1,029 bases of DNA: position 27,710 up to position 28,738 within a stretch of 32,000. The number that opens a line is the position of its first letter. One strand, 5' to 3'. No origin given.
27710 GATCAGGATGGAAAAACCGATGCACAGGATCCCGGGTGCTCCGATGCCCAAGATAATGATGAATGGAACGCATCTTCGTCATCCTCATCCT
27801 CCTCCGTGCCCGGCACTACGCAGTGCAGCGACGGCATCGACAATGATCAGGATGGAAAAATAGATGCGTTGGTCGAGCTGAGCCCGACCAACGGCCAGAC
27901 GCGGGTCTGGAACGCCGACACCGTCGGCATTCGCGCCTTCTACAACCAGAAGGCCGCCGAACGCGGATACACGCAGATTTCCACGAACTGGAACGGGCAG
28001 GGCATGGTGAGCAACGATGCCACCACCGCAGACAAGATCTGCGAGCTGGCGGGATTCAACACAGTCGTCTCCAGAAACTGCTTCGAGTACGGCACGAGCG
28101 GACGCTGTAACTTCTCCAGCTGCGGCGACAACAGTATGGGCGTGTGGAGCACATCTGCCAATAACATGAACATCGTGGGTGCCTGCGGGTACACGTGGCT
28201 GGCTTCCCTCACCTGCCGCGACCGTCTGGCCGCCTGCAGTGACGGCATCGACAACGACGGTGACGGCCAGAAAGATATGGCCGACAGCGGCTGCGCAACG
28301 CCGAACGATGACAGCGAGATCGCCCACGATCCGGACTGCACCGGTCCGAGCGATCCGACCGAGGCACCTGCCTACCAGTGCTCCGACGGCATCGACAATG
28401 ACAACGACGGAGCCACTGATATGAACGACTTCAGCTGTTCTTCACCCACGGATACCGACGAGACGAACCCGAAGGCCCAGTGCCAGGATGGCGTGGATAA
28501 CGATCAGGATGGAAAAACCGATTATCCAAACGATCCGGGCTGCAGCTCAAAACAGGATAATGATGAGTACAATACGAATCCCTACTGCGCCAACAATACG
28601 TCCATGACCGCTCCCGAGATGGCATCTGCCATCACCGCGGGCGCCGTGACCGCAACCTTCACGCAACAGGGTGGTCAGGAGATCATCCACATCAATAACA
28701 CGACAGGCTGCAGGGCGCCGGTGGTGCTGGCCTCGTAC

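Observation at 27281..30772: Fifteen C-x-DG-x-DND-x-DG-x-x-D motifs organised as six double modules and three singles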

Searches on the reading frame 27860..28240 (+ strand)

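Call 25: search_protein_families(library=pfam, proteins=[window:27860-28240:+], max_evalue=10)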
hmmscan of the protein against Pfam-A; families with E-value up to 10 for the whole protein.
window:27860-28240:+ (127 aa): 1 family
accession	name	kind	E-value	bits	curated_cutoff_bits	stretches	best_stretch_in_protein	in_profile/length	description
PF12360.13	Pax7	-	0.15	12.7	27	1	77-107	8-38/44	Paired box protein 7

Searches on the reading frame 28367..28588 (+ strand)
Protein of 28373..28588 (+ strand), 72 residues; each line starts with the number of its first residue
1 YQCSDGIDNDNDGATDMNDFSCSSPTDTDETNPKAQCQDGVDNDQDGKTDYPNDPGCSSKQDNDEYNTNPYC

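Call 8: search_solved_structures(query=window:28367-28570:+, max_evalue=10, show_alignments=3)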
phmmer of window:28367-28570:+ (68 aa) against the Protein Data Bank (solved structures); distinct sequences matched with E-value up to 10: 3.
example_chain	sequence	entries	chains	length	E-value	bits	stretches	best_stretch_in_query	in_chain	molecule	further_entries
7on8_A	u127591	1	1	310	1.3e-07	35.3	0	7-32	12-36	SAKe6AR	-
1i3q_F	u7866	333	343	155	0.77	13.8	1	9-60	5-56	DNA-DIRECTED RNA POLYMERASE II 23KD POLYPEPTIDE | DNA-directed RNA polymerase I, II and III 23 kDa polypeptide | DNA-directed RNA polymerases I, II, and III 23 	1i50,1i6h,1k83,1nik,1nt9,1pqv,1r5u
6gyk_F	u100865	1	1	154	1.2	13.1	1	11-60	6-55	DNA-directed RNA polymerases I, II, and III subunit RPABC2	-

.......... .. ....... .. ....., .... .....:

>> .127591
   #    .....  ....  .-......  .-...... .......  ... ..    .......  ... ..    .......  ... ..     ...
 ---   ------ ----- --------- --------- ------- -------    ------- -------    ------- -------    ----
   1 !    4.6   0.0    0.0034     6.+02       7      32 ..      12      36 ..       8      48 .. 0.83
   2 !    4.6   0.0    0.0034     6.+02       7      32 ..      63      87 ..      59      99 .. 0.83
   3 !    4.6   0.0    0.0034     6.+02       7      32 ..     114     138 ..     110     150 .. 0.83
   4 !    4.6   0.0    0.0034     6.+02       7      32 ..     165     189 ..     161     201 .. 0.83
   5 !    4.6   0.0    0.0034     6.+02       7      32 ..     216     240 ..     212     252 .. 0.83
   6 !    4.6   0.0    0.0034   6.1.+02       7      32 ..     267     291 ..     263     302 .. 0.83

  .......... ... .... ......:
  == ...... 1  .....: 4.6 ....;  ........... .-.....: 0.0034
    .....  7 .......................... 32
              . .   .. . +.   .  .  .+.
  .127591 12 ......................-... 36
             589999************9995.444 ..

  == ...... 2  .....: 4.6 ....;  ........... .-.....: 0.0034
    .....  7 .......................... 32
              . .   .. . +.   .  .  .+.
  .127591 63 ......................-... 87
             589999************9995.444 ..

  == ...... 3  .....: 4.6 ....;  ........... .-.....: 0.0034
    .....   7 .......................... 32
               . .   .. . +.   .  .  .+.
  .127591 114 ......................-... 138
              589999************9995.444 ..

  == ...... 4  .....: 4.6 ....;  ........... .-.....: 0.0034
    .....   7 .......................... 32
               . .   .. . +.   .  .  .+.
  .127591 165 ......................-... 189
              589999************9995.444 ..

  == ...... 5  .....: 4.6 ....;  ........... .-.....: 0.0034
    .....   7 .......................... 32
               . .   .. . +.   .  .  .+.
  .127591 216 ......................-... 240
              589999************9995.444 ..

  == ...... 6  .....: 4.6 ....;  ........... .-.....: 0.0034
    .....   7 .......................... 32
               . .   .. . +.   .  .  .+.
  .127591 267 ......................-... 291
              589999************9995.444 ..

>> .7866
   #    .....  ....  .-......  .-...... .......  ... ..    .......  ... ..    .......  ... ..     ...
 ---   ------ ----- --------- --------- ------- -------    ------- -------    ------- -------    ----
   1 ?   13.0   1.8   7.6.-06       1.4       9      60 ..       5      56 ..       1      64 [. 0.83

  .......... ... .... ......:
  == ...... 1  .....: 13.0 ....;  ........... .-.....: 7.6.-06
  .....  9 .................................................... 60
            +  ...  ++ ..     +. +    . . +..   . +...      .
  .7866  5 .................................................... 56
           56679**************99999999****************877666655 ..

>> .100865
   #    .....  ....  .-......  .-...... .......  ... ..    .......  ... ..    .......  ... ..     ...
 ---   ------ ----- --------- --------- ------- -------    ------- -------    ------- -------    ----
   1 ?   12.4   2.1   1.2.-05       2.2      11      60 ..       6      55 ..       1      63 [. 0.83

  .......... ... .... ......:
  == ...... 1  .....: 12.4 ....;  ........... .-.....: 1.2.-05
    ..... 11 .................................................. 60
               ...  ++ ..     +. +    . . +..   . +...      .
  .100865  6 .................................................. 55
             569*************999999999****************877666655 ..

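Call 26: predict_structure(alignment_id=A1)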
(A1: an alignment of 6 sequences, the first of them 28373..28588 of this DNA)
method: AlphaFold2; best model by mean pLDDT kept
length: 72 residues; sequences in the alignment: 6
mean_pLDDT: 56.2   pTM: 0.33
mean pLDDT of the five models: 56.2, 55.4, 53.4, 47.5, 43.4
residues with pLDDT >= 90: 0; 70-90: 0; 50-70: 56; < 50: 16
segments of 3 or more residues with pLDDT < 50: 59-72
pLDDT, mean of each block of 10 residues (from residue 1): 65 62 60 55 62 53 41 33
secondary structure, 60 per line:
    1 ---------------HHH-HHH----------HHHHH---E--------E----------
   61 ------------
elements in order: H33-37

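Call 27: search_protein_representatives(alignment_id=A1)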
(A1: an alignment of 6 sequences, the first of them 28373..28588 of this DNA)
Query: 6 sequences, 73 profile positions. Proteins with E-value up to 0.001 (for the whole library): 8459; up to 1e-10: 3627; up to 1e-30: 832. The best 150 are listed.
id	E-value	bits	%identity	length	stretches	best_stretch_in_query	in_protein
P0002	0.0e+00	1033.1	-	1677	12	2-68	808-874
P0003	5.0e-265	872.6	-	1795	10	1-70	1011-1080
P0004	3.1e-263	866.8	-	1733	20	2-69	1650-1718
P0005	5.8e-255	840.3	-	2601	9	1-72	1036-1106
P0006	2.0e-230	761.7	-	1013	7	1-70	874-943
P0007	9.2e-230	759.6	-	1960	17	1-72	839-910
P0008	3.8e-223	738.4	-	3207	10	1-69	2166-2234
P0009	8.9e-208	689.2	-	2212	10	1-70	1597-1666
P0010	9.6e-206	682.6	-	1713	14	2-71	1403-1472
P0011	3.3e-186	620.1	-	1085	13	2-69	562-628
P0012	2.3e-182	607.7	-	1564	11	2-71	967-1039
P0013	1.3e-180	602.1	-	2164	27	2-64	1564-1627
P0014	2.5e-177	591.6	-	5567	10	1-67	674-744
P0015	2.5e-177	591.6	-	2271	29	2-70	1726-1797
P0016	1.5e-176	589.2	-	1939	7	1-69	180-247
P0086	2.2e-99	341.9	-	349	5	1-70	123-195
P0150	2.2e-76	268.2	-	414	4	2-68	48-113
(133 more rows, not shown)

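Call 29: search_solved_structures(query=A1, max_evalue=10, show_alignments=4)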
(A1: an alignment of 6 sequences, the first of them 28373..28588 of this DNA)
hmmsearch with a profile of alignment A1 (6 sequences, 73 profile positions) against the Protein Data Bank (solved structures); distinct sequences matched with E-value up to 10: 4.
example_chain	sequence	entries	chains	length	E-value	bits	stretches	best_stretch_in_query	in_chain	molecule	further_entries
7plp_A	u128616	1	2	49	0.016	18.7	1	36-59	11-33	Teneurin-4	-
3vv3_A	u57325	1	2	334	2.3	11.8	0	13-51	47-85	Deseasin MCP-01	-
8fia_A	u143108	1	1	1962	2.8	11.5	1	37-61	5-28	Teneurin-m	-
3l19_A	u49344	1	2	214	4.1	11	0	6-21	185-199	Calcium/calmodulin dependent protein kinase with a kinase domain and 4 calmodulin like EF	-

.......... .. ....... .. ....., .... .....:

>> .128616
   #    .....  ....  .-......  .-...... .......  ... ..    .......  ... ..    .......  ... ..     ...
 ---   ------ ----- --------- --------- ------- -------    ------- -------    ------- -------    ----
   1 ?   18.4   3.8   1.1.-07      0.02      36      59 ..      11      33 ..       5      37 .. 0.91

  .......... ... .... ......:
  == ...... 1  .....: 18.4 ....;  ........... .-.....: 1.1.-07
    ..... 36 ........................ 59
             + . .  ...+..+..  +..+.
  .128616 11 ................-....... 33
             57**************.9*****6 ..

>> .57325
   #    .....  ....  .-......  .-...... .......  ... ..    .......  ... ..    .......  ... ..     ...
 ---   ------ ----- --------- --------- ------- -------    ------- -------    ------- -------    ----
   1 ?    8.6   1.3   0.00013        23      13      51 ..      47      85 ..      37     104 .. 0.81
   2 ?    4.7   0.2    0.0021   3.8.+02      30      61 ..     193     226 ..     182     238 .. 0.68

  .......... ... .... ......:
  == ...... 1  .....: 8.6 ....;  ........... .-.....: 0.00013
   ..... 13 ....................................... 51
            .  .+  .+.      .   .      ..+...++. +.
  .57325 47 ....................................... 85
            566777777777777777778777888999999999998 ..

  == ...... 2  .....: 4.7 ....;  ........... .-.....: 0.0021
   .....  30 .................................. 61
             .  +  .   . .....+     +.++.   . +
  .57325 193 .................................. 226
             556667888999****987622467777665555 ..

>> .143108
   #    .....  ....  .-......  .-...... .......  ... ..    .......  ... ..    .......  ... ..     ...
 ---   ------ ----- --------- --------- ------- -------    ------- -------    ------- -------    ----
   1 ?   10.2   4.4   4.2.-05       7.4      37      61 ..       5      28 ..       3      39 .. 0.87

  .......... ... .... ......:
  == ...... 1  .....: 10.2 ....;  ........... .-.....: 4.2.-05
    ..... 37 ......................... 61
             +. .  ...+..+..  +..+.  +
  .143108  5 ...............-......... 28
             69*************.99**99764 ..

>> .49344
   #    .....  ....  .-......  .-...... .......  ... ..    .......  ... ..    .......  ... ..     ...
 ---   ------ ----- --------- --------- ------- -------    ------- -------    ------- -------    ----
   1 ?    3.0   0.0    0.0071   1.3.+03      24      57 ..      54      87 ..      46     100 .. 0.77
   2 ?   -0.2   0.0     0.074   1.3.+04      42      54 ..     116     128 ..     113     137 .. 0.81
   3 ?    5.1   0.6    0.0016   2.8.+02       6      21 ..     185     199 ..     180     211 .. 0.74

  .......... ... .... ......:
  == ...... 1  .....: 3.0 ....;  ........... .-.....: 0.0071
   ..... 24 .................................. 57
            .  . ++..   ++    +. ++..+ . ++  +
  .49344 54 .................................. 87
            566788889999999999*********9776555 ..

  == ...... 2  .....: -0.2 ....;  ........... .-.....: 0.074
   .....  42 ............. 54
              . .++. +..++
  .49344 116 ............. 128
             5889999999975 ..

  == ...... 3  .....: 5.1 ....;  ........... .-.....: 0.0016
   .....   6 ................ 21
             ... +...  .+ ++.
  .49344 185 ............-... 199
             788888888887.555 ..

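Call 32: search_protein_families(library=ncbifam, proteins=[P0002, P0004, P0013, P0015, P0086, P0150], max_evalue=0.01)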
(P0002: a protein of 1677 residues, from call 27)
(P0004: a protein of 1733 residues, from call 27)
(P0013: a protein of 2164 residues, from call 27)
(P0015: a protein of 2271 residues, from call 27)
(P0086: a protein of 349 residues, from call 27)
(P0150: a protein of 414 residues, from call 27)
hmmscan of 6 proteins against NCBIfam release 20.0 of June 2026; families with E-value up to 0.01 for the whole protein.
P0002 (1677 aa): 1 family
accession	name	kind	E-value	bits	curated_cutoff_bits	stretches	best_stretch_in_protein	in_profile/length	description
NF033662.1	acid_disulf_rpt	repeat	3.4e-77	253.8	41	10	348-370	6-28/32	acidic double-disulfide repeat-containing protein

P0004 (1733 aa): 1 family
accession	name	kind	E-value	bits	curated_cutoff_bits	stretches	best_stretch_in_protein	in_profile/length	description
NF033662.1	acid_disulf_rpt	repeat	2.4e-127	414.3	41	22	1686-1710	6-29/32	acidic double-disulfide repeat-containing protein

P0013 (2164 aa): 1 family
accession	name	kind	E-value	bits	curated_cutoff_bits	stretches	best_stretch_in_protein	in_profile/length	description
NF033662.1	acid_disulf_rpt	repeat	2.5e-218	705.3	41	40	407-432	3-28/32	acidic double-disulfide repeat-containing protein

P0015 (2271 aa): 1 family
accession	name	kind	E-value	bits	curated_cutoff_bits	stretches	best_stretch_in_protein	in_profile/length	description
NF033662.1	acid_disulf_rpt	repeat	3.2e-228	736.9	41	39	156-177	6-27/32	acidic double-disulfide repeat-containing protein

P0086 (349 aa): 2 families
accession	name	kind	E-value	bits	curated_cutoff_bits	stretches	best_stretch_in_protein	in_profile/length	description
NF033662.1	acid_disulf_rpt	repeat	8.1e-40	134.2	41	6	159-185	3-28/32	acidic double-disulfide repeat-containing protein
TIGR02171.1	Fb_sc_TIGR02171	subfamily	0.0004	18.5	544.35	0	62-119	335-387/912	TIGR02171 family lipoprotein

P0150 (414 aa): 1 family
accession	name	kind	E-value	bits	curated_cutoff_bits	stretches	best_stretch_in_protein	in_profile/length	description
NF033662.1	acid_disulf_rpt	repeat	1.4e-45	152.7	41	5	149-176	3-30/32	acidic double-disulfide repeat-containing protein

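Call 34: find_related_loci(query=A1, collection=genome_contigs, flank=3000)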
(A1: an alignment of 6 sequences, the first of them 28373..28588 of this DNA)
Query A1 (72 aa) in genome_contigs; peptide patterns used: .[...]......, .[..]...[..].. (x = any residue, [..] = any of these).
600 stretches matched a pattern (row limit reached: there are more); 322 encode a relative of the query (tblastn E <= 1e-3); the best 80 are kept; 80 distinct loci.
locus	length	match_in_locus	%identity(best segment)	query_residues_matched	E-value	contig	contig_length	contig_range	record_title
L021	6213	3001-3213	79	2-71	2e-31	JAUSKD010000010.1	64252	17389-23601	MAG: Candidatus Peribacter sp. isolate E14_metabat.bin.351 E14_k141_739849, whole genome shotgun sequence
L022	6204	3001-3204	79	2-68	1e-29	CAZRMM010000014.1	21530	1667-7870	MAG TPA_asm: uncultured Candidatus Peribacteria bacterium isolate binchicken_co105_226 genome assembly, contig: NODE_302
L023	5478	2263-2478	77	2-67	4e-29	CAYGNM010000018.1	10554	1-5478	MAG TPA_asm: uncultured Candidatus Peribacteria bacterium isolate ERP113451_co5_24 genome assembly, contig: NODE_3801_le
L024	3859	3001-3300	75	1-72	9e-27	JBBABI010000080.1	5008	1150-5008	MAG: Candidatus Absconditabacterales bacterium isolate SO_2017_LW1_16 NODE_18681_length_5008_cov_0.749437_LW64-88_2017, 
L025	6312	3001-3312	70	2-72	7e-26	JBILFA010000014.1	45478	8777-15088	MAG: Bdellovibrionota bacterium isolate ME2016-07-29_3300044622_group7_bin22 Rohwer_bin1192_scaffold_272_c1, whole genom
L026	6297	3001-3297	69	2-72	1e-25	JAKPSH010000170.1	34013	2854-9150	MAG: Pseudomonadota bacterium isolate JPNA_metabat.107 k141_598423, whole genome shotgun sequence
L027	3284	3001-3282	69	2-72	1e-25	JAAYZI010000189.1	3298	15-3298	MAG: Deltaproteobacteria bacterium isolate AS06rmzACSIP_307 410432_AS06, whole genome shotgun sequence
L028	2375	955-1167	69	2-72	1e-24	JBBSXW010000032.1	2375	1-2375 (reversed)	MAG: Nanoarchaeota archaeon isolate H51-bin130_1 H51_bin130_1_000000000032, whole genome shotgun sequence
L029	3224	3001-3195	71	2-65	2e-24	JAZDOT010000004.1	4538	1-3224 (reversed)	MAG: Candidatus Peregrinibacteria bacterium isolate MEGAHIT-group-0.791 k141_14945465, whole genome shotgun sequence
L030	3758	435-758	63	2-72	7e-24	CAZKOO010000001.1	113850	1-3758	MAG TPA_asm: uncultured Candidatus Peribacteria bacterium isolate SRP150892_co2_16 genome assembly, contig: NODE_145_len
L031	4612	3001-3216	70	1-72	8e-23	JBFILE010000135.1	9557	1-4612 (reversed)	MAG: Thermoplasmatota archaeon isolate Mix_sand12.2021.10.D.54 k141_737330_length_9557_cov_11.9177, whole genome shotgun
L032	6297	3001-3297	65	2-72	2e-21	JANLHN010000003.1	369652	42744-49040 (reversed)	MAG: Nanoarchaeota archaeon isolate P6-18 k99_20654, whole genome shotgun sequence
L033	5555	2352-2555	61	2-68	3e-21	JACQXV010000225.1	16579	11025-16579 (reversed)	MAG: Candidatus Woesearchaeota archaeon isolate NC_groundwater_1524_Pr4_B-0.1um_47_4 SR1-18-B1_scaffold_385163, whole ge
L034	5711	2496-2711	60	1-70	4e-21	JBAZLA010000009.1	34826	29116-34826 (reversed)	MAG: Patescibacteria group bacterium isolate SO_2017_LW4_157 scaffold_2767_c1_LW137-91_2017, whole genome shotgun sequen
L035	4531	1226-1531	65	1-72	6e-20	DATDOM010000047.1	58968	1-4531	MAG TPA_asm: Candidatus Nanoarchaeia archaeon isolate SMAG_U7894 k141_614894, whole genome shotgun sequence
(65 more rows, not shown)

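Call 39: search_solved_structures(query=A2, max_evalue=10, show_alignments=5)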
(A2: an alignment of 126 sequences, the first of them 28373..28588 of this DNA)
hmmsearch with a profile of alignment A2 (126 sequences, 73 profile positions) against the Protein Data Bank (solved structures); distinct sequences matched with E-value up to 10: 181 (the best 60 are shown).
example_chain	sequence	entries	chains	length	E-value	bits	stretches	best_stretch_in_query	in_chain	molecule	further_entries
7plp_A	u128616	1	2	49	0.00042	23.7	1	35-58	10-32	Teneurin-4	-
2k0j_A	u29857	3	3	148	0.018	18.4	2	5-50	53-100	calmodulin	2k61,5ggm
8aht_A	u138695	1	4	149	0.032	17.7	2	5-51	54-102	Calmodulin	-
1ahr_A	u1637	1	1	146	0.035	17.6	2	7-54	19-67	CALMODULIN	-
1sw8_A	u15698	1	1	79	0.036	17.5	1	7-54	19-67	Calmodulin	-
6ui4_B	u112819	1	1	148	0.047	17.1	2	7-54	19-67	Calmodulin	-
1clm_A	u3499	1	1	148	0.055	16.9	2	7-54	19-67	CALMODULIN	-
1exr_A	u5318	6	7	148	0.055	16.9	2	7-54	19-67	CALMODULIN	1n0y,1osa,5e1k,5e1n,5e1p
1vrk_A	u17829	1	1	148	0.087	16.3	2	7-54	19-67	CALMODULIN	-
1ggz_A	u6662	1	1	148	0.092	16.2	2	6-50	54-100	CALMODULIN-RELATED PROTEIN NB-1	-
1qs7_A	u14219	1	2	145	0.095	16.2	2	7-54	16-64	CALMODULIN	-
1qtx_A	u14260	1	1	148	0.12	15.8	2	7-54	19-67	PROTEIN (CALMODULIN)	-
4jwq_A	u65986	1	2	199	0.13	15.7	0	5-49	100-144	Calcium-dependent protein kinase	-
9ya0_SA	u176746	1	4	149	0.14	15.6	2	7-54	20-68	Calmodulin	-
1ooj_A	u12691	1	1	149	0.14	15.6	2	7-54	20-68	Calmodulin CMD-1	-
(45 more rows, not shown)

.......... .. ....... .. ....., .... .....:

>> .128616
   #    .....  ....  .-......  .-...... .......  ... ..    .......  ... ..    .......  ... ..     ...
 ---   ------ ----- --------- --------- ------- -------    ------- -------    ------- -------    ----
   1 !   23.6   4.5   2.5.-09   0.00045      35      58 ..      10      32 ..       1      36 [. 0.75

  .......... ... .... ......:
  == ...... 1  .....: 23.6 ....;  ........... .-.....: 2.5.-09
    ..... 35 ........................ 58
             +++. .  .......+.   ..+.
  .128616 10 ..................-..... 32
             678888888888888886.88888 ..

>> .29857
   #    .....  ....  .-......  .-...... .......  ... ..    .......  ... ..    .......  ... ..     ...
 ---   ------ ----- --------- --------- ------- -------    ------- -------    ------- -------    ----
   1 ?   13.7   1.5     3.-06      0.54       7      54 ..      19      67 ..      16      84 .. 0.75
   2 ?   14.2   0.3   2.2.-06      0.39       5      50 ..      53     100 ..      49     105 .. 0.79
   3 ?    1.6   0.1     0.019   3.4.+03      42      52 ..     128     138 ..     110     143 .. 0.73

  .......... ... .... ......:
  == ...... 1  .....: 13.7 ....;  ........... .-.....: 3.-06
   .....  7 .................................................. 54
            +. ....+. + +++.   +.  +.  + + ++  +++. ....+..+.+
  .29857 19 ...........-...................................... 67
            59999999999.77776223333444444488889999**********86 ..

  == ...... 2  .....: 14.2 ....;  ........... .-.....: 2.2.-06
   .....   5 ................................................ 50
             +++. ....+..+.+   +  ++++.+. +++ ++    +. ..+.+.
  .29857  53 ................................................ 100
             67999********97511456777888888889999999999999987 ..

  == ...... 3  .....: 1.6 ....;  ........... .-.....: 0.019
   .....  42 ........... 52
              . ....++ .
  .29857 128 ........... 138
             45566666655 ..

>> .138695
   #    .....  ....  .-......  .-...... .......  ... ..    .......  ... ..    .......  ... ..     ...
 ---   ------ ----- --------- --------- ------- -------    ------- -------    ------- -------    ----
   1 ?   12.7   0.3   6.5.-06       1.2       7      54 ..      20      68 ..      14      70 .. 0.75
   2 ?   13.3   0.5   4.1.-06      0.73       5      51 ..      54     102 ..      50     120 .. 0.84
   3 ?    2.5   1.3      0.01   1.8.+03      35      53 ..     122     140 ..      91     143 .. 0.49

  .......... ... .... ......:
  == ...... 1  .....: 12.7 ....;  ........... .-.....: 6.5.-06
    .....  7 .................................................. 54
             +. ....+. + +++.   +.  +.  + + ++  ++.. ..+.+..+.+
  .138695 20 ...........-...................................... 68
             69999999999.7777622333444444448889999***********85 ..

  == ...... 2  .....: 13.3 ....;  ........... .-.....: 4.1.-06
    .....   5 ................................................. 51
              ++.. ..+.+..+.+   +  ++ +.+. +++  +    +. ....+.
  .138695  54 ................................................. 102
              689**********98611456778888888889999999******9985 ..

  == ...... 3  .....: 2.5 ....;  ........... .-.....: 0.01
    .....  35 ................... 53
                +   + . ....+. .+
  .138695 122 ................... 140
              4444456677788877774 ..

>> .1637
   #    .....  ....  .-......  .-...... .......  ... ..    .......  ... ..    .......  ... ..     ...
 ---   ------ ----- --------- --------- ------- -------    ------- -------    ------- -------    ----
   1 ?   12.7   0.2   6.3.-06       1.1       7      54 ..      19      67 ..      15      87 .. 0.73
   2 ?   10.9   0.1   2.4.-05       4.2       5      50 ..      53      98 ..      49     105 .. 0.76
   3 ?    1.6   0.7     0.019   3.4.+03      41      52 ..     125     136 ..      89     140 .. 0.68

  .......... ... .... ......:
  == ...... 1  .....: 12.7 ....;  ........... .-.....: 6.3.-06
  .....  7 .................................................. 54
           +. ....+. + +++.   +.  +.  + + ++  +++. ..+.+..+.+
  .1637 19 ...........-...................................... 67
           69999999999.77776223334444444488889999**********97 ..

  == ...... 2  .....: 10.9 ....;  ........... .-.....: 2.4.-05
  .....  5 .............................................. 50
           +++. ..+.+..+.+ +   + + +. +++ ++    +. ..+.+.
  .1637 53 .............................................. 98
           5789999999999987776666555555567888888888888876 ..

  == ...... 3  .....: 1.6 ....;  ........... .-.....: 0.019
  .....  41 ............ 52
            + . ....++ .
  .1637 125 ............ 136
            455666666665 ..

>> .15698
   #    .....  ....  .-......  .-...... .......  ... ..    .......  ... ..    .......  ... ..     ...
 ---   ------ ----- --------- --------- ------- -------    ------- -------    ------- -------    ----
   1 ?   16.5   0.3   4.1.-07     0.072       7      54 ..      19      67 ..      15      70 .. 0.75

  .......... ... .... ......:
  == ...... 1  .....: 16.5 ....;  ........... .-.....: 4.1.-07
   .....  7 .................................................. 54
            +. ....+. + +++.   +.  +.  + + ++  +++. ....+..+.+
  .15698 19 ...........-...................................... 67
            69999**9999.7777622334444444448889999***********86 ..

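Call 41: search_protein_families(library=pfam, proteins=[window:28373-28588:+], max_evalue=10)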
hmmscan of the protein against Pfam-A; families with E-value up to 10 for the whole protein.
window:28373-28588:+ (72 aa): 0 families

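Call 55: predict_structure(alignment_id=A2)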
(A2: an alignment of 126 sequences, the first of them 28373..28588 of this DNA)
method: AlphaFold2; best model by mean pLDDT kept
length: 72 residues; sequences in the alignment: 126
mean_pLDDT: 92.3   pTM: 0.72
mean pLDDT of the five models: 92.3, 90.5, 88.9, 85.1, 83.5
residues with pLDDT >= 90: 65; 70-90: 2; 50-70: 3; < 50: 2
segments of 3 or more residues with pLDDT < 50: none
pLDDT, mean of each block of 10 residues (from residue 1): 96 96 97 95 95 94 82 45
secondary structure, 60 per line:
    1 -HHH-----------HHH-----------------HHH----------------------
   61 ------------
elements in order:

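Call 58: fold_search(model_id=the predicted structure, library=pdb)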
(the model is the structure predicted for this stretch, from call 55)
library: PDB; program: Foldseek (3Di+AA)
matches with E <= 10: 2; with E <= 0.001: 0
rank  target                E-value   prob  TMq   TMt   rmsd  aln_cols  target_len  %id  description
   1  7plp_A                8.9e+00  0.04  0.21  0.35   1.4        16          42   50  Human Teneurin-4 C-rich domain (released 2022-02-02)
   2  1siu                  8.9e+00  0.00  0.15  0.05   5.9        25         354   28  KUMAMOLISIN-AS E78H MUTANT (released 2004-03-30)
